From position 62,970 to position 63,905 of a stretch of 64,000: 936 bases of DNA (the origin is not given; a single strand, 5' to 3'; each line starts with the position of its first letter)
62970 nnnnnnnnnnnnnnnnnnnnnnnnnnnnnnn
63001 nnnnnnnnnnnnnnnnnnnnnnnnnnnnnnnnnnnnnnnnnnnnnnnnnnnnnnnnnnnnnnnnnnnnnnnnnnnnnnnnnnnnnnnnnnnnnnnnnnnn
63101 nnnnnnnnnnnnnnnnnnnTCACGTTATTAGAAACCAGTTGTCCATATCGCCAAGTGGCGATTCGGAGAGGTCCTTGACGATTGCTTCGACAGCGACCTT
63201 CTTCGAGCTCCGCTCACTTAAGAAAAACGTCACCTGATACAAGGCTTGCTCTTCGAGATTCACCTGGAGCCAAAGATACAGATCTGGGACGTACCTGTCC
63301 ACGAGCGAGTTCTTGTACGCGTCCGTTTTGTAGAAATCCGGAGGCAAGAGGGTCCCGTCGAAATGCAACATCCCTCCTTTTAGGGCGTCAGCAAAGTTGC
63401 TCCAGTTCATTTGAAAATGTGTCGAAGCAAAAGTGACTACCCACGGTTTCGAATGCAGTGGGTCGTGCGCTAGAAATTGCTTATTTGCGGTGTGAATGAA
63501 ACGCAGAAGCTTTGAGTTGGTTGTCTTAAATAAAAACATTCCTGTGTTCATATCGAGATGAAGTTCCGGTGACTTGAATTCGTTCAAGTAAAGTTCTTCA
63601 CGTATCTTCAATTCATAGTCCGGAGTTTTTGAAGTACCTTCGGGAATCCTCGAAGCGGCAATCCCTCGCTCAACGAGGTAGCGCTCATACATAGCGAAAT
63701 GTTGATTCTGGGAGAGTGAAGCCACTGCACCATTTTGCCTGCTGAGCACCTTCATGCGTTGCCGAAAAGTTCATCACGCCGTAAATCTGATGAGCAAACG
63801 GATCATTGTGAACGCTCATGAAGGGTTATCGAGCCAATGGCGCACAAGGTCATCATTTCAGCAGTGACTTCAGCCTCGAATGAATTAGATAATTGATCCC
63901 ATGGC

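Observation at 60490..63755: Candidate undescribed defence module: nuclease - membrane coiled coil - large nuclease, on an integrative element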

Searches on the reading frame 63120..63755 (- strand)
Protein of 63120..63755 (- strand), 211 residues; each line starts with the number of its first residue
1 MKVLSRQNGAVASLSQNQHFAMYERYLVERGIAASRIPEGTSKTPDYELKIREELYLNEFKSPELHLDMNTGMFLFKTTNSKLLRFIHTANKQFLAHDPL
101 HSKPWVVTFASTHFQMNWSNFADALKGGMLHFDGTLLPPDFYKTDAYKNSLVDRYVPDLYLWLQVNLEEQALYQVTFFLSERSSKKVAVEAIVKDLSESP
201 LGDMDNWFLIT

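Call 4: search_protein_families(library=pfam, proteins=[window:63120-63755:-], max_evalue=1)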
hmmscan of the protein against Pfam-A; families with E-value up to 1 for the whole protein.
window:63120-63755:- (211 aa): 0 families

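Call 5: search_protein_families(library=padloc, proteins=[window:63120-63755:-], max_evalue=1)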
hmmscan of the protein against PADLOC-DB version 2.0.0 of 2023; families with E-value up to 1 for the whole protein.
window:63120-63755:- (211 aa): 0 families

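Call 6: search_protein_families(library=ncbifam, proteins=[window:63120-63755:-], max_evalue=1)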
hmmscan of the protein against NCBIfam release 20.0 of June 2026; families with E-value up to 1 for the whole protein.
window:63120-63755:- (211 aa): 0 families

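Call 7: search_protein_families(library=phrogs, proteins=[window:63120-63755:-], max_evalue=1)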
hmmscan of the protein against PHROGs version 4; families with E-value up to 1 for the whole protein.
window:63120-63755:- (211 aa): 2 families
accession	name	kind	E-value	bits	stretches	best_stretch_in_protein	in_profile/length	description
phrog_24589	-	unknown function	0.12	13.2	1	21-42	8-29/51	-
phrog_36654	-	unknown function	0.16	12.8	1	159-199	76-116/165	-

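Call 22: find_homologous_proteins(query=window:63120-63755:-)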
Query window:63120-63755:- (211 aa): 10 proteins with E <= 0.001 among 182 candidates.
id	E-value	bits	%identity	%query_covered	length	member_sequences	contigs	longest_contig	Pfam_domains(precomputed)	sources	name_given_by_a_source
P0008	5.4e-131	452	99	95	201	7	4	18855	-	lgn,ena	-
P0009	6.4e-104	364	77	99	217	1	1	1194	-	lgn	-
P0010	1.1e-67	245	57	95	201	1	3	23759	-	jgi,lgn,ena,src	-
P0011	1.2e-59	219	53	97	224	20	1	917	-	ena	-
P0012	1.4e-56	209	53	93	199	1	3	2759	-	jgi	jgi:hypothetical protein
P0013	2.1e-55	205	48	95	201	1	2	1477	-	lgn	-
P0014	8.1e-51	190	52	90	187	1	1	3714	-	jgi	jgi:hypothetical protein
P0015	1.4e-47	180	47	89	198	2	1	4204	-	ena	-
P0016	9.9e-47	177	43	95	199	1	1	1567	-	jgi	jgi:hypothetical protein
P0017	3.0e-37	146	43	93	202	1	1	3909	-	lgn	-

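Call 30: search_solved_structures(query=A2, max_evalue=10, show_alignments=2)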
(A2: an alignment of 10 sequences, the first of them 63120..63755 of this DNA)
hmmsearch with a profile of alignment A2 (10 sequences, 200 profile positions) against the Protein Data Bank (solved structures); distinct sequences matched with E-value up to 10: 2.
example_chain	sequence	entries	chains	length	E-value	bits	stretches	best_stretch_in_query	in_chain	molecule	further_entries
8sf7_5I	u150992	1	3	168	0.37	13.2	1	19-85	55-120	OJ3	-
8cyk_B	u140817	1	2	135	0.44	12.9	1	45-84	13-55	HALC1_878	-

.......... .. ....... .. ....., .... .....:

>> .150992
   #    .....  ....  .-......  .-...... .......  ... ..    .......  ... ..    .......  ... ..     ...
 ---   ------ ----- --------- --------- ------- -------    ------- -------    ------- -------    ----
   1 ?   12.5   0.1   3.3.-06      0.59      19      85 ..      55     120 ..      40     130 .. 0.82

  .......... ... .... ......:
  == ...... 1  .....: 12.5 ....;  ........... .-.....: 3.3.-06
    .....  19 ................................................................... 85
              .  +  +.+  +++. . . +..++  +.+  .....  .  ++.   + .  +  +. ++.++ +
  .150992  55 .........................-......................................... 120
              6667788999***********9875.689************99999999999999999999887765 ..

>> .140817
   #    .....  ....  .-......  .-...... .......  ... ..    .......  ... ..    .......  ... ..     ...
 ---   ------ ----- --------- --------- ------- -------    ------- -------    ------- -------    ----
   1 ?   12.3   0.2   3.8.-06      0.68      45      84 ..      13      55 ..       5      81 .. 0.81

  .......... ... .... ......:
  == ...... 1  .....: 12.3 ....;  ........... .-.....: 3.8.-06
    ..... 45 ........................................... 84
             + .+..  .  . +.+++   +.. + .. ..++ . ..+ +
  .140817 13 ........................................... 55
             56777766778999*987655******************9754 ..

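Call 64: find_encoding_contigs(protein=P0010, flank=7000, max_places=3)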
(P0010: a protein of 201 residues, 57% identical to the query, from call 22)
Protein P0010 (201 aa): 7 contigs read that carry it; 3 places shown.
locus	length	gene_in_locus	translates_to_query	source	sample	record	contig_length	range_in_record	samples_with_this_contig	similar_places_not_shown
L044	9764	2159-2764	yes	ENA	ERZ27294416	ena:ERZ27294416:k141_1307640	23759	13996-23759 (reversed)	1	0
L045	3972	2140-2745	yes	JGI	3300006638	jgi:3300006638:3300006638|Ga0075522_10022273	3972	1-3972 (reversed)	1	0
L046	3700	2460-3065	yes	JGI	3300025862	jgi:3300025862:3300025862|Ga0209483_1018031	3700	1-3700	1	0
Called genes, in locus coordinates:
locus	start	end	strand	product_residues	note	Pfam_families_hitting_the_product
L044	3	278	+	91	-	?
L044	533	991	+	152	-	PF13240:Zn_Ribbon_1 (weak), PF14472:DUF4429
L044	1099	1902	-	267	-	PF12773:DZR (faint), PF13240:Zn_Ribbon_1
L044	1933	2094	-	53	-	-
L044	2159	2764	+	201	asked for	-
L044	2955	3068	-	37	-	-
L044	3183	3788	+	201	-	-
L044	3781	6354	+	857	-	PF02534:T4SS-DNA_transf, PF10412:TrwB_AAD_bind, PF12696:TraG-D_C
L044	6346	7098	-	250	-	PF04307:YdjM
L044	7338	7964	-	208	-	-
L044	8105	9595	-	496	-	PF08401:ArdcN, PF06114:Peptidase_M78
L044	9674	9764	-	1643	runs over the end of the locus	PF08751:TrwC, PF13245:AAA_19 (faint), PF13401:AAA_22 (faint), PF13604:AAA_30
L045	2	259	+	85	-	?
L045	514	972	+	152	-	PF13240:Zn_Ribbon_1 (weak), PF14472:DUF4429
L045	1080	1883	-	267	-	PF12773:DZR (faint), PF13240:Zn_Ribbon_1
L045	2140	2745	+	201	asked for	-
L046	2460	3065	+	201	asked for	-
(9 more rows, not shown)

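Call 65: find_encoding_contigs(protein=P0015, flank=5000, max_places=2)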
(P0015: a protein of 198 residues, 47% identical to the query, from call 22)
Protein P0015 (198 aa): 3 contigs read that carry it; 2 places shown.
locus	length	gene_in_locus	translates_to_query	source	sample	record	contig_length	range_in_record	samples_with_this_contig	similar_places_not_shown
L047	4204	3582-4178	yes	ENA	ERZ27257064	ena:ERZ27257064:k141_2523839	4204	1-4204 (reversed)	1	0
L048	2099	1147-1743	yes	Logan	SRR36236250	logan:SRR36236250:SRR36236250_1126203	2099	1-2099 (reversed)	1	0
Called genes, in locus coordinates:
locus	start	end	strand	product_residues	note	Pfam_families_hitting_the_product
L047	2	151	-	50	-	?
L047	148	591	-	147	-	PF10604:Polyketide_cyc2, PF08327:AHSA1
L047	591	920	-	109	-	PF01022:HTH_5, PF12840:HTH_20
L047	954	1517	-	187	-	-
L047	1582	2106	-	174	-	PF01243:PNPOx_N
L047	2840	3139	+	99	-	-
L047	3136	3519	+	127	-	PF01850:PIN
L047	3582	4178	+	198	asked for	-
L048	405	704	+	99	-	-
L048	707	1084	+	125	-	PF01850:PIN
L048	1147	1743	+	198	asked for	-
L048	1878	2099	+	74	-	?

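Call 66: find_encoding_contigs(protein=P0017, flank=5000, max_places=2)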
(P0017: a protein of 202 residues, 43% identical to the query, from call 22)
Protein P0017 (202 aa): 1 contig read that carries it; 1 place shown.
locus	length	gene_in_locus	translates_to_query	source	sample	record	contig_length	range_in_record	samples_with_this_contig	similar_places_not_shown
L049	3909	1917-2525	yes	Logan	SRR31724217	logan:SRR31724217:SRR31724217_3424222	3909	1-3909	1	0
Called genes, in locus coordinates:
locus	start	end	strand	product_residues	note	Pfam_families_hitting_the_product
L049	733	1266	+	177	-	-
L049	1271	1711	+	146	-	PF00293:NUDIX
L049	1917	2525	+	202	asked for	-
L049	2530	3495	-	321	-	-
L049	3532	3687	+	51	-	-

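Call 74: find_related_loci(query=A2, collection=viral_contigs, flank=8000)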
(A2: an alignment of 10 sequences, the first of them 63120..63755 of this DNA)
Query A2 (211 aa) in viral_contigs; peptide patterns used: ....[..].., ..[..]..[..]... (x = any residue, [..] = any of these).
78 stretches matched a pattern, but none encodes a relative of the query by tblastn (E <= 1e-3).

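Call 80: search_protein_families(library=pfam, alignment_id=A2, max_evalue=5)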
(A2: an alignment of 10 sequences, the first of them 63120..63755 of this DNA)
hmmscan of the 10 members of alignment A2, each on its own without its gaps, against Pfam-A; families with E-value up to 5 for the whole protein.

A. member 1, window:63120-63755:- (211 aa): 0 families

B. families by the number of members that match (of 10 scanned): 3 families
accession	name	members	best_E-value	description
PF24404.1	nSTAND_NTPase7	1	0.029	Novel STAND NTPase 7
PF14687.11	DUF4460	1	0.094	Domain of unknown function (DUF4460)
PF12046.13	CCB1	1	0.1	Cofactor assembly of complex C subunit B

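Call 100: search_dna_similar(query=window:63120-63755:-, collection=plasmids, mode=protein, max_evalue=0.001, max_rows=20)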
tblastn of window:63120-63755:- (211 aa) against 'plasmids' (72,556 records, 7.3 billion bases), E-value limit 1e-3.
Records with a match: 19; places in all: 20; records where one place covers at least 80% of the query: 0.
Best place of each record, by identity: <60% 19.
By first word of the organism name: Leptospira 19.
By predicted mobility (MOB-suite, as given by PLSDB): non-mobilizable 19.
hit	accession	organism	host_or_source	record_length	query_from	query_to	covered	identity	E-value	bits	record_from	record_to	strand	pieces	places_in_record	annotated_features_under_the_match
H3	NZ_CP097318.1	Leptospira interrogans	bovine,bacterial culture,vaginal mucus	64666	26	169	68%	26.2%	5e-6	54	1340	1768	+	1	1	none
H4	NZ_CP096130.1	Leptospira interrogans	equine,bacterial culture,kidney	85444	26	169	68%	26.2%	5e-6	54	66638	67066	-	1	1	none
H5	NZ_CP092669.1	Leptospira interrogans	Homo sapiens,blood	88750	26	169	68%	26.2%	1e-5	52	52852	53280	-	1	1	none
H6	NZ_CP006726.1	Leptospira interrogans serovar Linhai str. 56609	-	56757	26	169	68%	25.5%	5e-5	50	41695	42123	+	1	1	none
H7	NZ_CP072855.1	Leptospira interrogans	Homo sapiens,blood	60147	26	169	68%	25.5%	1e-4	49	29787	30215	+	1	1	none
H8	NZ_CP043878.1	Leptospira interrogans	Homo sapiens,cell culture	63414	26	169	68%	25.5%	1e-4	49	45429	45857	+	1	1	none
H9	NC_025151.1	Leptospira interrogans serovar Lai str. 56601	-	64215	26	169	68%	25.5%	1e-4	49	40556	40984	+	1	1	none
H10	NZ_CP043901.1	Leptospira interrogans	Homo sapiens,cell culture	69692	26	169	68%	25.5%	1e-4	49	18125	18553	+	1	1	none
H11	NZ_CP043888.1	Leptospira interrogans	Homo sapiens,cell culture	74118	26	169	68%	25.5%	1e-4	49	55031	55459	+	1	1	none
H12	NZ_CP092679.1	Leptospira interrogans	Homo sapiens,blood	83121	30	169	66%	26.2%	6e-5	50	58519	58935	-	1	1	none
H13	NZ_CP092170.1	Leptospira interrogans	Homo sapiens,blood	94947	30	169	66%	26.2%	6e-5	50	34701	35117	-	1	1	none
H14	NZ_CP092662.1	Leptospira interrogans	Homo sapiens,blood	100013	30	169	66%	26.2%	6e-5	50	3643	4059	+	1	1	none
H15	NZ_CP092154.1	Leptospira interrogans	Homo sapiens,blood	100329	30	169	66%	26.2%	6e-5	50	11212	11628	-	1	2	none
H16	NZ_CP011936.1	Leptospira interrogans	Mus musculus,kidney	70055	59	169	53%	32.4%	4e-6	54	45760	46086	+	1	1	none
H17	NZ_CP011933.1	Leptospira interrogans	Mus musculus,kidney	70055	59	169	53%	32.4%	4e-6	54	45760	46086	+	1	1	none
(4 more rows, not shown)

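Call 102: search_dna_similar(query=window:63120-63755:-, collection=phages, mode=protein, max_evalue=0.001, max_rows=20)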
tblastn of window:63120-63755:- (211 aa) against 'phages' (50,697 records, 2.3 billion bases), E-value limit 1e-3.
No match.

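Call 103: get_annotated_region(hit=H9, flank=4000)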
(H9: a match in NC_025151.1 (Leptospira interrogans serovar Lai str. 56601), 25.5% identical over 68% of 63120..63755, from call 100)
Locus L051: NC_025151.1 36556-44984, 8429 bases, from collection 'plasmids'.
description: Leptospira interrogans serovar Lai str. 56601 plasmid Laicp, complete sequence
organism: Leptospira interrogans serovar Lai str. 56601 (NCBI taxid 189518)
taxonomy: Bacteria; Spirochaetota; Spirochaetia; Leptospirales; Leptospiraceae; Leptospira; Leptospira interrogans; Leptospira interrogans serovar Lai str. 56601
host: -; source: -; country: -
typing (MOB-suite, as given by PLSDB): non-mobilizable; replicon rep_cluster_216
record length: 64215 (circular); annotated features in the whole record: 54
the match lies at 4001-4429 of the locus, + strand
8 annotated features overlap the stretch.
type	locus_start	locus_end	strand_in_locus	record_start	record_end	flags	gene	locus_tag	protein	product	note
CDS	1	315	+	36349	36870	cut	-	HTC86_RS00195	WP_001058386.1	hypothetical protein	-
CDS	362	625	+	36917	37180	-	-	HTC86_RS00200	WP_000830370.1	hypothetical protein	-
CDS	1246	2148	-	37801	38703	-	-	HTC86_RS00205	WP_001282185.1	Rpn family recombination-promoting nuclease/putative transposase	-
CDS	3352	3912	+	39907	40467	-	-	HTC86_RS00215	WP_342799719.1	hypothetical protein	-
CDS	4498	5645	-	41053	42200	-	-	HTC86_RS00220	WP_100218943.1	IS3-like element IS1500B family transposase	GO:0006313 - DNA transposition [Evidence IEA]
CDS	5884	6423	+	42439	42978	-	-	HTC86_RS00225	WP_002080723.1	hypothetical protein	-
CDS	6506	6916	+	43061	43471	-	-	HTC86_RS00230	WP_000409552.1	hypothetical protein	-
CDS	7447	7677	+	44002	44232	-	-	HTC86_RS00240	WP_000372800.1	hypothetical protein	-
